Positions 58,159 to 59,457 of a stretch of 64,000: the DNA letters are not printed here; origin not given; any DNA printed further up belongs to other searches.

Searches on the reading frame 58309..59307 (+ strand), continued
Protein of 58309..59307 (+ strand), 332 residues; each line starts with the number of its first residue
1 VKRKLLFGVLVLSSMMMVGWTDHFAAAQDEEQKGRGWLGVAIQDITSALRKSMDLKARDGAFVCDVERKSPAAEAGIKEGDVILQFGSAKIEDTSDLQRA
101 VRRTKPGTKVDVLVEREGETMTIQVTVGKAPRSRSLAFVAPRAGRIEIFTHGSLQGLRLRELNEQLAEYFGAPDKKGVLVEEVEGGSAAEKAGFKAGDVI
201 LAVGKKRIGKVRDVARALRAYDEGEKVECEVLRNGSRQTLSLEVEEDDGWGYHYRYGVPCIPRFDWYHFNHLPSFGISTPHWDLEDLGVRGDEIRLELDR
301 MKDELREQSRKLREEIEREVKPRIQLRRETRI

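Call 53: find_encoding_contigs(protein=P0006, flank=2500, max_places=4)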
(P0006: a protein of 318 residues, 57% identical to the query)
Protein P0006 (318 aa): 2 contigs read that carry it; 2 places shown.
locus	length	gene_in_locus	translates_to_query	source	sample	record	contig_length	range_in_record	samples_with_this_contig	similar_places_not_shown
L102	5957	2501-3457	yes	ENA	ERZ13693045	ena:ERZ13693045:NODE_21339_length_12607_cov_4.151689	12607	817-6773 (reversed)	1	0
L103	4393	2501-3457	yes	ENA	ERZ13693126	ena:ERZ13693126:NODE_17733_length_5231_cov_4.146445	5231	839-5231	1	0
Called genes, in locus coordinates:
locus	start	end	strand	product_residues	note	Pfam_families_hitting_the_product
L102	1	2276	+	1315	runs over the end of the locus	PF23748:Beta-prop_LRRK2 (faint), PF07494:Reg_prop (weak), PF07495:Y_Y_Y, PF00512:HisKA, PF02518:HATPase_c, PF00072:Response_reg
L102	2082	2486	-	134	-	-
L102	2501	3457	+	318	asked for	PF13180:PDZ_2, PF00595:PDZ (weak), PF14685:PDZ_Tricorn (faint), PF17820:PDZ_6, PF00595:PDZ (weak), PF13180:PDZ_2, PF17820:PDZ_6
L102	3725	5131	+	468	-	PF00989:PAS (weak), PF13426:PAS_9, PF00989:PAS, PF08448:PAS_4, PF08447:PAS_3, PF13426:PAS_9, PF00512:HisKA, PF02518:HATPase_c, +1 more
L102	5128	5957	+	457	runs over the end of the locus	PF00072:Response_reg, PF00158:Sigma54_activat, PF14532:Sigma54_activ_2, PF07728:AAA_5 (weak), PF25601:AAA_lid_14, PF02954:HTH_8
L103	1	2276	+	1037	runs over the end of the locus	?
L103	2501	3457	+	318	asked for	PF13180:PDZ_2, PF00595:PDZ (weak), PF14685:PDZ_Tricorn (faint), PF17820:PDZ_6, PF00595:PDZ (weak), PF13180:PDZ_2, PF17820:PDZ_6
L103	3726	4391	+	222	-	?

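Call 54: find_encoding_contigs(protein=P0004, flank=2500, max_places=4)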
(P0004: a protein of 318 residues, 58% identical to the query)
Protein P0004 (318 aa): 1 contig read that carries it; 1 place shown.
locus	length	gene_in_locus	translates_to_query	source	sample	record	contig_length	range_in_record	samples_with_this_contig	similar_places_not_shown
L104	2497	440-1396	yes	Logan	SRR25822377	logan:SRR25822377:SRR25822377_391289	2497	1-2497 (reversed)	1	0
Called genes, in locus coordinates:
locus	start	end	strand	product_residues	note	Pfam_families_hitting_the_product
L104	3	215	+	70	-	?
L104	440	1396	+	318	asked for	PF13180:PDZ_2, PF00595:PDZ (weak), PF14685:PDZ_Tricorn (faint), PF17820:PDZ_6, PF00595:PDZ (weak), PF13180:PDZ_2, PF17820:PDZ_6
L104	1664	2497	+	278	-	?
